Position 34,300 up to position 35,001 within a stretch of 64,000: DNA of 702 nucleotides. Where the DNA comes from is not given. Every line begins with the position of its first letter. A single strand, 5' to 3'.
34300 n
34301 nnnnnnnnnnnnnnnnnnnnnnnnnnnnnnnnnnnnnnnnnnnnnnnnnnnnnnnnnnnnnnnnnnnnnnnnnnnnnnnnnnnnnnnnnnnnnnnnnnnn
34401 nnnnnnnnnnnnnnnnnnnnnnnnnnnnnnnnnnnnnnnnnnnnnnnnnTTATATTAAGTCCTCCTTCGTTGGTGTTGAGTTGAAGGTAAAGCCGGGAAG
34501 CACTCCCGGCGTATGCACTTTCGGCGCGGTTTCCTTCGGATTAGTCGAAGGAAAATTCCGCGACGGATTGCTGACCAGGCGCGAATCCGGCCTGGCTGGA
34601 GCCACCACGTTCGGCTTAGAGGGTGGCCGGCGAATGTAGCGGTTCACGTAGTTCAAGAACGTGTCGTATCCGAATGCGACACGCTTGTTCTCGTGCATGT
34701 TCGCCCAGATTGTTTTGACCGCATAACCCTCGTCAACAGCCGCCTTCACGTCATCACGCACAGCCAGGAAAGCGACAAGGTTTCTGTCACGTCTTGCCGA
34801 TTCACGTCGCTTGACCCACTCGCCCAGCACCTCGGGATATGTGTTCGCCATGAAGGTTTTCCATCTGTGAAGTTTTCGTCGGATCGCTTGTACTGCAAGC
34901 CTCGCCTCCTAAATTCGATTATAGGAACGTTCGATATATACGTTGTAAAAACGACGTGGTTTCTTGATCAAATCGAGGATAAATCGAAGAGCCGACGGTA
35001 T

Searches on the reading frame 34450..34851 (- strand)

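Call 13: search_protein_families(library=pfam, proteins=[window:34450-34851:-], max_evalue=0.001)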
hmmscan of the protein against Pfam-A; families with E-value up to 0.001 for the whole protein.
window:34450-34851:- (133 aa): 1 family
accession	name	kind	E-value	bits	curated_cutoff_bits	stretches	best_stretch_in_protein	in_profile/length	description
PF17273.7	DUF5338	-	4.5e-27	94.4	25.9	1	9-72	3-69/69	Family of unknown function (DUF5338)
